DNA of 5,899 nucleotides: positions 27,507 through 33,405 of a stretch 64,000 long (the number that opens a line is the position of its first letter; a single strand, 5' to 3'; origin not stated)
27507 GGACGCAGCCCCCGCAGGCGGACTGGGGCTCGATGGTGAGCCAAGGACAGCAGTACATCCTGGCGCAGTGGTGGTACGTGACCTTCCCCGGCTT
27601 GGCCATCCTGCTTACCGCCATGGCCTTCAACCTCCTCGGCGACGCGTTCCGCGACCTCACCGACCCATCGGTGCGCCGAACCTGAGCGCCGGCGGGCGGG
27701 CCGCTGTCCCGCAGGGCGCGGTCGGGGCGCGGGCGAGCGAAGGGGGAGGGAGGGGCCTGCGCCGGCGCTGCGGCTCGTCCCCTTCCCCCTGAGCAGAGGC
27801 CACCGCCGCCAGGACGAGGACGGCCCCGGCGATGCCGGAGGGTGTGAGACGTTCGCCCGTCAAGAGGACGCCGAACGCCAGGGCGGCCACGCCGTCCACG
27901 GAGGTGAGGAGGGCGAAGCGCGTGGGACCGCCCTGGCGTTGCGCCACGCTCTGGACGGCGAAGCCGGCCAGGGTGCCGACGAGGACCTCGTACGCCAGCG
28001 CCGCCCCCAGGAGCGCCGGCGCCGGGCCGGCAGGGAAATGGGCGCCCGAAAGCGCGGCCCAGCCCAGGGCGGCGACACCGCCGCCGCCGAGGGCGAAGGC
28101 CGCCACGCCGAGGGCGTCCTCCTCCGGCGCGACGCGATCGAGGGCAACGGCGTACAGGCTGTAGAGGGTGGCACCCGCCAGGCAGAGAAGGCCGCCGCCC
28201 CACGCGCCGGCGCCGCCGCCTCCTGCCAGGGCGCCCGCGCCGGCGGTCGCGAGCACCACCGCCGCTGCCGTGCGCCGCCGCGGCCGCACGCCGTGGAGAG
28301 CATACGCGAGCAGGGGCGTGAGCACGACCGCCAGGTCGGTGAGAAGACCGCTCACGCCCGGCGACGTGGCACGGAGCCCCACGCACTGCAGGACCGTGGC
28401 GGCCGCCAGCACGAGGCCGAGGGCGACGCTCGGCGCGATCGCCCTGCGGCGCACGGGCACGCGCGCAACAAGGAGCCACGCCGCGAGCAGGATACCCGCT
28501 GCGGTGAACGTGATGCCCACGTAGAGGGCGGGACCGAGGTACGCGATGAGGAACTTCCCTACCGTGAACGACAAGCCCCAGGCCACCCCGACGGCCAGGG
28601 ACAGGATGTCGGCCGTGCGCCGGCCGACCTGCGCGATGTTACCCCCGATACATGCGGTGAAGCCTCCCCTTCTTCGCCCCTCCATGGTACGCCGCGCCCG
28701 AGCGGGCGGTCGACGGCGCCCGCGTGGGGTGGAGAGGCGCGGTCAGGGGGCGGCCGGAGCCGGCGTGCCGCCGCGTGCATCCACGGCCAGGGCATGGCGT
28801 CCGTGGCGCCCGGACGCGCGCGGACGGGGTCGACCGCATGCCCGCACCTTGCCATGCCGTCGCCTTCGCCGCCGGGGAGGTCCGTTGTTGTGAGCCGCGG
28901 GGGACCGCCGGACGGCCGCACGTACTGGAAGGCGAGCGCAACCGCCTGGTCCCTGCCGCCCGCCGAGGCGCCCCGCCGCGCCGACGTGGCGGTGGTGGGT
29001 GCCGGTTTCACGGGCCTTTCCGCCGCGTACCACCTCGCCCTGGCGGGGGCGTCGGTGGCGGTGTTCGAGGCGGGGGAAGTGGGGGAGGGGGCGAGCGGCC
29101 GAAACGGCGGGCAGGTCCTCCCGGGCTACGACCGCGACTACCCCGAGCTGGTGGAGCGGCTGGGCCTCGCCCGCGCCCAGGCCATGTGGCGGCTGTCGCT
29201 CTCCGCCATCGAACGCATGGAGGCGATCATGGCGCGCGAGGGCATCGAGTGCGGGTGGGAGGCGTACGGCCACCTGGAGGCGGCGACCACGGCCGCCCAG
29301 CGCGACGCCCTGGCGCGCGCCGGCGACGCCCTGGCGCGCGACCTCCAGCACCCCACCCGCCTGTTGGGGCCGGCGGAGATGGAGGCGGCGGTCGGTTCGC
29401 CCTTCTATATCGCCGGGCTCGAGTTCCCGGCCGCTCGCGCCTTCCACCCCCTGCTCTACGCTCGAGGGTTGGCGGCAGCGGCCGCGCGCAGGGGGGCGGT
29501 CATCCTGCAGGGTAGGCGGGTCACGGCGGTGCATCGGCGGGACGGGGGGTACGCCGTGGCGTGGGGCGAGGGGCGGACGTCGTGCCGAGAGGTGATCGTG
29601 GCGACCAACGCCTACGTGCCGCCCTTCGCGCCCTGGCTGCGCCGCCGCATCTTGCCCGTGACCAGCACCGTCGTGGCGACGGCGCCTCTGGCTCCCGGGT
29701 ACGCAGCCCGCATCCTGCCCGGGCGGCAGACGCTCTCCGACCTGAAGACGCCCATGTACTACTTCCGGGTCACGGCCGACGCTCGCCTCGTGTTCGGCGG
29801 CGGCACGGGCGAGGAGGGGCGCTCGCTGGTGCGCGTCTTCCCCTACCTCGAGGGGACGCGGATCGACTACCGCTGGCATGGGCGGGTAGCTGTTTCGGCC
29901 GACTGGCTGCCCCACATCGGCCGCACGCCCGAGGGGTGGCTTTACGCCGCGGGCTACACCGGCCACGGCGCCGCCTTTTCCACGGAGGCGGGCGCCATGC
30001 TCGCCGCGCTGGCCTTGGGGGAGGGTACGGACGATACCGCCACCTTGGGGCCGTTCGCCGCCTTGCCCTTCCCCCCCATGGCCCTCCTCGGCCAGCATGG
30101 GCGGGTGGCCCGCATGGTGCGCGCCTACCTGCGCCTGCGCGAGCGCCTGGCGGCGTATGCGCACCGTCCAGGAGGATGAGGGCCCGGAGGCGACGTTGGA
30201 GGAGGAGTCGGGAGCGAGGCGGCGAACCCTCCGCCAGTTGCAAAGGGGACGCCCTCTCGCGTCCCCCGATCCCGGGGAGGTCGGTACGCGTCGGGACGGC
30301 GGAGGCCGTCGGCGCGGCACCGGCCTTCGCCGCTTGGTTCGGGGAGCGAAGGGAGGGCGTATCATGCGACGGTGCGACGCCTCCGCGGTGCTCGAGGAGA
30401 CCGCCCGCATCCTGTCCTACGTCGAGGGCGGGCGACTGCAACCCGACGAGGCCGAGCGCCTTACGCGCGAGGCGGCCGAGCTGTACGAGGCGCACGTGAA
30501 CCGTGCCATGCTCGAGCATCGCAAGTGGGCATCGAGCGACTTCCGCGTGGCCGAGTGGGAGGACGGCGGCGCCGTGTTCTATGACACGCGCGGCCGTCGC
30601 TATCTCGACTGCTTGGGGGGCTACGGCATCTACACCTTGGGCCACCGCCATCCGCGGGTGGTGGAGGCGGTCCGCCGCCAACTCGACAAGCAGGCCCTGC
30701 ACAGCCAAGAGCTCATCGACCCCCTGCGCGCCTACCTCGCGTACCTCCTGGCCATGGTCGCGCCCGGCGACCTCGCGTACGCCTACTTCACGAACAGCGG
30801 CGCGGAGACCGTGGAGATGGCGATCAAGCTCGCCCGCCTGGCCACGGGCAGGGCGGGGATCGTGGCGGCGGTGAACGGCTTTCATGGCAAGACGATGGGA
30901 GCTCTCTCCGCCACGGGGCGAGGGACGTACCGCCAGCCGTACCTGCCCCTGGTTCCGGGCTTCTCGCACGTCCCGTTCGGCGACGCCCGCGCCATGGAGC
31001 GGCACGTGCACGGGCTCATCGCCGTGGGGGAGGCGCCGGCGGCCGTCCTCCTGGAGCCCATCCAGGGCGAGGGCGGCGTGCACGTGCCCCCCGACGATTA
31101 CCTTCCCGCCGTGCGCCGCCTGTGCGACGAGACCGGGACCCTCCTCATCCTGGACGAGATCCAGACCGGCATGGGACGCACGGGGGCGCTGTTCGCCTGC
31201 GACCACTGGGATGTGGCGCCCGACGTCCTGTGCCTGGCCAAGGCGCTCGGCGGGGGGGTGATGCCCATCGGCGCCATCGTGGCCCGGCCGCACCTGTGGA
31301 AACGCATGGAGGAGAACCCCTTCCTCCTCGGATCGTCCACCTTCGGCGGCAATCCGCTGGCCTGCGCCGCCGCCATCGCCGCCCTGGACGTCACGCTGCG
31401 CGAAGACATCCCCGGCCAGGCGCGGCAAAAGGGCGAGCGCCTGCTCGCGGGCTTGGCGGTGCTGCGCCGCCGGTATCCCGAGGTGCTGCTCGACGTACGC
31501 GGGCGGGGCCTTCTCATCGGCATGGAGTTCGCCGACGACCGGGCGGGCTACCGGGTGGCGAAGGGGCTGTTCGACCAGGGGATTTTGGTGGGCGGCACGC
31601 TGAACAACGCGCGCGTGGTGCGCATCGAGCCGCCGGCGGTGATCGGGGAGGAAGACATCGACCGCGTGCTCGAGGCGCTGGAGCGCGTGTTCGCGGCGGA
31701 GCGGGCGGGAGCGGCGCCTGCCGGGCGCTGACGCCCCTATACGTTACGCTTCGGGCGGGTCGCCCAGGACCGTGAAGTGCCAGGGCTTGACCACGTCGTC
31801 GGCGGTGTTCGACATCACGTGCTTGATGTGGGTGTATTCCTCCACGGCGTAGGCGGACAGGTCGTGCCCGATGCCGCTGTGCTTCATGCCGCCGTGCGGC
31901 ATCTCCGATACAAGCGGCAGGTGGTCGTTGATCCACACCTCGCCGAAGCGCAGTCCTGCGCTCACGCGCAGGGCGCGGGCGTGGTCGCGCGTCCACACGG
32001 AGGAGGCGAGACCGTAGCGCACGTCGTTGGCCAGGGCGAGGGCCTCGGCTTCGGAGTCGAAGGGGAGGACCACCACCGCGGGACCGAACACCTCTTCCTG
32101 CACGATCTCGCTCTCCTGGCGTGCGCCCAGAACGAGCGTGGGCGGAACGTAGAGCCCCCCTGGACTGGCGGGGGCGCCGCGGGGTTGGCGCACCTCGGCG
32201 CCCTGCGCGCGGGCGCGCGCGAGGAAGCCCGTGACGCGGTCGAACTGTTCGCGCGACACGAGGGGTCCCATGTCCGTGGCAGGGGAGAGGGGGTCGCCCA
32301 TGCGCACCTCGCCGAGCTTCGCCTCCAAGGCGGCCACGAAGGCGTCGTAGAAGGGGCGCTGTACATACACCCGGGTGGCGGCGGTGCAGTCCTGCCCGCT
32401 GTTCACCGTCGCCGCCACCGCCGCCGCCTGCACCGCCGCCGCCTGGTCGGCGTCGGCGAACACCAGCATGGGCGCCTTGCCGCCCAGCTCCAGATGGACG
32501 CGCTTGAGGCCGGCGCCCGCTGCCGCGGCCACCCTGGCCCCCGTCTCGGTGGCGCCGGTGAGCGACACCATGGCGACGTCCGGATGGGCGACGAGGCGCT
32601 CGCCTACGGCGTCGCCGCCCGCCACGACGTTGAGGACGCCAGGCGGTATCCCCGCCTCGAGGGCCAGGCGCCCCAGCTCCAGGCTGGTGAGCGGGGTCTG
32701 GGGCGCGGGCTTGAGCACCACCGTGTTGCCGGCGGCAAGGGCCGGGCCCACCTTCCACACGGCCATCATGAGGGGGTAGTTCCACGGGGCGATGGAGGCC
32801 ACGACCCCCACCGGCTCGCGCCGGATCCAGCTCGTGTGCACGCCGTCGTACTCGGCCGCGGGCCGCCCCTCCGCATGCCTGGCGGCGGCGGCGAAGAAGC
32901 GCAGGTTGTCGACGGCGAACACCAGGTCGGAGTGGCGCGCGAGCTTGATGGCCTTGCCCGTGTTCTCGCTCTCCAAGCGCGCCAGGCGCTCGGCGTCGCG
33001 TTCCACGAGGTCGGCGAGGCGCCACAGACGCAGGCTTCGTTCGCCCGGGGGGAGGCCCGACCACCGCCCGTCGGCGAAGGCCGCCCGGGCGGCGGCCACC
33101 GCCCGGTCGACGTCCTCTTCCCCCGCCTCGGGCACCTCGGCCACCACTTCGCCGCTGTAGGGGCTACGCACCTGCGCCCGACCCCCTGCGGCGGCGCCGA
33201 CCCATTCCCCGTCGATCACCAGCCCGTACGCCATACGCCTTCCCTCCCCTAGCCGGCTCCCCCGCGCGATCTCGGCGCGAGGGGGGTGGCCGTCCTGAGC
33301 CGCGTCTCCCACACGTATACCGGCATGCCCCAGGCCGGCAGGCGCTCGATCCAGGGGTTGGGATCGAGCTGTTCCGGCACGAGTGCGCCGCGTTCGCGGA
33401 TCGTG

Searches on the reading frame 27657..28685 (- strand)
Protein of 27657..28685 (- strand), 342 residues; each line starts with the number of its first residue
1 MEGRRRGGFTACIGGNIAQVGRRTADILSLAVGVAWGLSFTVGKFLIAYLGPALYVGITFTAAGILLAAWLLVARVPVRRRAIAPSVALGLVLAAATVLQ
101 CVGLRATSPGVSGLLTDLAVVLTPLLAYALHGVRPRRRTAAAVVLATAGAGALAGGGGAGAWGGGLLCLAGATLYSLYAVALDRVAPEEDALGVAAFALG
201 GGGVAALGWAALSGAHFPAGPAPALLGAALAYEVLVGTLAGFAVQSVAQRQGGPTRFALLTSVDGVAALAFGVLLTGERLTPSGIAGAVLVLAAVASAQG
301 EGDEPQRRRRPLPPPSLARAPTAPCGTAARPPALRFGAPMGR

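Call 55: search_protein_families(library=pfam, proteins=[window:27657-28685:-], max_evalue=0.01)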
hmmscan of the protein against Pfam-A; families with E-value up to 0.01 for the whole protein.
window:27657-28685:- (342 aa): 1 family
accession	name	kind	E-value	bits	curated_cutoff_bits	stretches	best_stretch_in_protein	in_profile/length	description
PF00892.27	EamA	-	2.4e-25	89.8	28.2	2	25-150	3-130/135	EamA-like transporter family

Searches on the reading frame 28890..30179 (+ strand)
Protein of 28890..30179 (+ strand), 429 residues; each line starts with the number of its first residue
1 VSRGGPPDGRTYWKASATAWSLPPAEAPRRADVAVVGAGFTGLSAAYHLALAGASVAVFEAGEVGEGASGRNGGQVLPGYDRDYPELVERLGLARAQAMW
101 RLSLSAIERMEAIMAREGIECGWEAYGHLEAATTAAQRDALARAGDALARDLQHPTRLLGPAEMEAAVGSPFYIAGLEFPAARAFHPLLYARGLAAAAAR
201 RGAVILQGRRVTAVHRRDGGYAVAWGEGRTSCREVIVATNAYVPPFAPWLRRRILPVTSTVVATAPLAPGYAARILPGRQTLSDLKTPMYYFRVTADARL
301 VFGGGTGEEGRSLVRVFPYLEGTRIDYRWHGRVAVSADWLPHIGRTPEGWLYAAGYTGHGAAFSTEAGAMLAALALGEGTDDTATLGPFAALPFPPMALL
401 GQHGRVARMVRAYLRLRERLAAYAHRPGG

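Call 32: search_protein_families(library=ncbifam, proteins=[window:28890-30179:+], max_evalue=0.00001)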
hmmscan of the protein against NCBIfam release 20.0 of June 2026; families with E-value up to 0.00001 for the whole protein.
window:28890-30179:+ (429 aa): 16 families
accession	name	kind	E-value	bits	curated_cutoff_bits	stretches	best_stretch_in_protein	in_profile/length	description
NF050086.1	pipecolate_AmaA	exception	2e-44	151.9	600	1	26-376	21-381/425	L-pipecolate oxidase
TIGR03329.1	Phn_aa_oxid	hypoth_equivalog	2.2e-43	148.7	632.8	1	22-419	16-433/460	putative aminophosphonate oxidoreductase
NF002480.1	PRK01747.1-1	equivalog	1.3e-16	60.1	540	1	17-247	235-456/645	bifunctional tRNA (5-methylaminomethyl-2-thiouridine)(34)-methyltransferase MnmC2/FAD-dependent 5-carboxymethylaminomethyl-2-thiouridine(34)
TIGR03197.1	MnmC_Cterm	equivalog_domain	1.1e-15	57.7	174.2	1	32-248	1-208/400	FAD-dependent 5-carboxymethylaminomethyl-2-thiouridine(34) oxidoreductase MnmC1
TIGR02352.1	thiamin_ThiO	equivalog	1.6e-12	47.2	250.8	1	33-252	1-213/351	glycine oxidase ThiO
TIGR01373.1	soxB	subfamily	2.1e-12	46.6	529.45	1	17-240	19-237/407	sarcosine oxidase subunit beta family protein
NF008425.0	PRK11259.1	equivalog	6.6e-10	38.5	257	0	30-63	4-37/377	N-methyl-L-tryptophan oxidase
NF009074.0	PRK12409.1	equivalog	1.5e-08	34.3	494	0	32-75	3-47/410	D-amino acid dehydrogenase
NF001933.0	PRK00711.1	subfamily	1.6e-08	34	383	0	33-81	3-52/429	D-amino acid dehydrogenase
TIGR03364.1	HpnW_proposed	hypoth_equivalog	1.7e-08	33.9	285.1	1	32-241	2-195/365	TIGR03364 family FAD-dependent oxidoreductase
NF009410.0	PRK12771.1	subfamily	2.2e-08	33.1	516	1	15-63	123-171/566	NAD(P)-binding protein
NF005560.0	PRK07233.1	equivalog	6.5e-08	31.8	252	1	32-64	2-34/435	hypothetical protein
NF040505.1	ArsO_flavin_mono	equivalog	8.3e-07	28.8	425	0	156-249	46-135/346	ArsO family NAD(P)H-dependent flavin-containing monooxygenase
TIGR04046.1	MSMEG_0569_nitr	hypoth_equivalog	6.3e-06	25.4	498.35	0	203-254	89-141/400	MSMEG_0569 family flavin-dependent oxidoreductase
TIGR03315.1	Se_ygfK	equivalog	8.4e-06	23.5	835.3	0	16-67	524-574/1012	putative selenate reductase subunit YgfK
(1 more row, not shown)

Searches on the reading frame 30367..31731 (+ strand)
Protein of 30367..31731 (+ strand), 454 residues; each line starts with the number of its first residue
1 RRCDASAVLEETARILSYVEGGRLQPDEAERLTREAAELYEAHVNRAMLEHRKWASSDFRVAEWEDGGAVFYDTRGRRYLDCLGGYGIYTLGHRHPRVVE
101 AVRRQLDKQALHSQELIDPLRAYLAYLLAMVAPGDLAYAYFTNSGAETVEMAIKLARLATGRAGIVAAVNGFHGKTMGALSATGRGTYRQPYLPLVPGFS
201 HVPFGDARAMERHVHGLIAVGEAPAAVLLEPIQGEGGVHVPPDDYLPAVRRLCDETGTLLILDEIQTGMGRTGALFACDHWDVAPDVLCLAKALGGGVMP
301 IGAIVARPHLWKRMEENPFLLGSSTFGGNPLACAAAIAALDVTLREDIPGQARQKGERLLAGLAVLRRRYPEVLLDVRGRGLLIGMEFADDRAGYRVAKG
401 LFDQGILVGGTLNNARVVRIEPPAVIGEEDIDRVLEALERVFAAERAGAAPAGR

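Call 3: search_protein_families(library=pfam, proteins=[window:30367-31731:+], max_evalue=0.01)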
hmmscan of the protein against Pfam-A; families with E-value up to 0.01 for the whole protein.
window:30367-31731:+ (454 aa): 1 family
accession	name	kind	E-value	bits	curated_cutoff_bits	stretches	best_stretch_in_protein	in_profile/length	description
PF00202.27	Aminotran_3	-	1.9e-99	333.6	30.5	1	65-441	15-402/403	Aminotransferase class-III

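Call 32: search_protein_families(library=ncbifam, proteins=[window:30388-31731:+], max_evalue=0.00001)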
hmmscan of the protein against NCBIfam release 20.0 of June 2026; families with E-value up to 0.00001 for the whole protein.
window:30388-31731:+ (447 aa): 69 families (the best 25 are shown)
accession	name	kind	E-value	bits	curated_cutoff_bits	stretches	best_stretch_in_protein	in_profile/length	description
NF008570.0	PRK11522.1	equivalog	3.4e-187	622.7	612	1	2-438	16-457/464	putrescine aminotransferase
TIGR03372.1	putres_am_tran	equivalog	2.9e-158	527.4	658.65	1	2-432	4-439/442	putrescine aminotransferase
NF053554.1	prodigi_MAP_PigE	equivalog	5e-116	389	850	1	20-387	370-733/837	prodigiosin MAP biosynthesis aminotransferase PigE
NF002874.0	PRK03244.1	equivalog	1.1e-105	353.7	457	1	60-438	33-395/399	acetylornithine transaminase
TIGR00707.1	argD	subfamily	1.2e-103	346.9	410.05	1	58-435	15-380/381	acetylornithine/succinylornithine family transaminase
NF004426.0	PRK05769.1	equivalog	3.1e-93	313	552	1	58-436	42-438/441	acetyl ornithine aminotransferase family protein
NF002325.0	PRK01278.1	subfamily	4e-93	312.2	372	1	60-438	21-389/395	acetylornithine transaminase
NF005993.0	PRK08117.1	subfamily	1.9e-92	310.1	574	1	58-436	31-428/433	aspartate aminotransferase family protein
NF042418.1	LysJ_Th_th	equivalog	1.9e-89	300.3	700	1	61-435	27-385/386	[LysW]-aminoadipate semialdehyde transaminase LysJ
NF002797.0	PRK02936.1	equivalog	2.6e-86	289.8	496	1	59-439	18-381/385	acetylornithine transaminase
NF003145.0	PRK04073.1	equivalog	5.4e-83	278.7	656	1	61-435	31-395/396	ornithine--oxo-acid transaminase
TIGR01885.1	Orn_aminotrans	equivalog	7.9e-79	265.3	378.4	1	60-434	27-400/402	ornithine--oxo-acid transaminase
NF045491.1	LysJ_Sulfobales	equivalog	5.9e-77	259.1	700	1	63-433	21-375/386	[LysW]-aminoadipate semialdehyde/glutamate semialdehyde transaminase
NF004718.0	PRK06062.1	subfamily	1.8e-76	257.5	472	1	58-437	44-448/454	hypothetical protein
NF003468.0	PRK05093.1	subfamily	5.6e-76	255.8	522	1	60-436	31-400/405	acetylornithine/succinyldiaminopimelate transaminase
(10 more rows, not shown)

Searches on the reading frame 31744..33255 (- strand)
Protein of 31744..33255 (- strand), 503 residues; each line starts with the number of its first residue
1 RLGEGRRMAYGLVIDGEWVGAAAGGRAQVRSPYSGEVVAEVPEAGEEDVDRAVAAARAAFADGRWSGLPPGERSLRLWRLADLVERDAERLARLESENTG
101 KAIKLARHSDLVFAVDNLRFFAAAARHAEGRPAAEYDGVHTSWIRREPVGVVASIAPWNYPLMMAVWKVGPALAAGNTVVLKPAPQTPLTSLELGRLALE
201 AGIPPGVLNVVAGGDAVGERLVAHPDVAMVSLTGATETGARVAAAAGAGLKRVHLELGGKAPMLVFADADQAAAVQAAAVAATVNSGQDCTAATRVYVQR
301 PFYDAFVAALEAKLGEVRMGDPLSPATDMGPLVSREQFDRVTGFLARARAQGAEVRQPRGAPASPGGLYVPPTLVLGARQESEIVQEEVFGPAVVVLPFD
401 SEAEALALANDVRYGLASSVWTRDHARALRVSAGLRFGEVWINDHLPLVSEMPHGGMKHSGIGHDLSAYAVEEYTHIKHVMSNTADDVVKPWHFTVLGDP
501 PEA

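Call 3: search_protein_families(library=pfam, proteins=[window:31744-33255:-], max_evalue=0.01)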
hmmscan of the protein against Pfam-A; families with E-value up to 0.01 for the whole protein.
window:31744-33255:- (503 aa): 2 families
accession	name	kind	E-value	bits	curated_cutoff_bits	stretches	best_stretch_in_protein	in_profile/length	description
PF00171.27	Aldedh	-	1.9e-162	541.5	23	1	18-480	1-461/461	Aldehyde dehydrogenase family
PF05893.19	LuxC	-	0.0015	17.9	21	1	138-315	78-260/401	Acyl-CoA reductase (LuxC)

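Call 32: search_protein_families(library=ncbifam, proteins=[window:31744-33234:-], max_evalue=0.00001)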
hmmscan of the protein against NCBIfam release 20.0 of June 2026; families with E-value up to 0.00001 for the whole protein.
window:31744-33234:- (496 aa): 43 families (the best 25 are shown)
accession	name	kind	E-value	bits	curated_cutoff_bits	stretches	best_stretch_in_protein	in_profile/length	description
NF010000.0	PRK13473.1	subfamily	1.7e-196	653.5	615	1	4-477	4-474/475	aminobutyraldehyde dehydrogenase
TIGR03374.1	ABALDH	equivalog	8.3e-151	503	909.3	1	4-474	3-470/472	aminobutyraldehyde dehydrogenase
TIGR01804.1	BADH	equivalog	8.2e-140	466.4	668.6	1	7-471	2-467/467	betaine-aldehyde dehydrogenase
NF045735.1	PaDhStyDPseudo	equivalog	6.1e-137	457.2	850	1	5-474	5-480/483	phenylacetaldehyde dehydrogenase StyD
TIGR02299.1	HpaE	equivalog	2.1e-136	455.4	638.35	1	5-482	3-483/488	5-carboxymethyl-2-hydroxymuconate semialdehyde dehydrogenase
NF009725.0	PRK13252.1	equivalog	3e-134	448.1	593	1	6-475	10-479/488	betaine-aldehyde dehydrogenase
NF045736.1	PaDhStyDRhodo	equivalog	6.3e-127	424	800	1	4-471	4-473/479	phenylacetaldehyde dehydrogenase StyD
TIGR03216.1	OH_muco_semi_DH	equivalog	5.8e-124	414.3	693.25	1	7-474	5-478/481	2-hydroxymuconic semialdehyde dehydrogenase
NF007352.0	PRK09847.1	equivalog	3e-113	379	850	1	5-473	22-489/495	aldehyde dehydrogenase PuuC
TIGR04284.1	aldehy_Rv0768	hypoth_equivalog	2.3e-111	373.1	775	1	5-474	3-477/480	aldehyde dehydrogenase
NF050026.1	AcaldDHExaC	equivalog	2.6e-110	369.4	900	1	3-475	16-493/503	acetaldehyde dehydrogenase ExaC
NF006916.0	PRK09407.1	equivalog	6.7e-110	368.1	521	1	15-476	31-493/526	succinic semialdehyde dehydrogenase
NF007497.0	PRK10090.1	equivalog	7.9e-107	358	500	1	4-473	8-475/480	aldehyde dehydrogenase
TIGR01780.1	SSADH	subfamily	1.5e-104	350.4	646.35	1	22-471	1-448/448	succinate-semialdehyde dehydrogenase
NF008415.0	PRK11241.1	equivalog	2.5e-97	326.6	828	1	6-473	14-478/482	NADP-dependent succinate-semialdehyde dehydrogenase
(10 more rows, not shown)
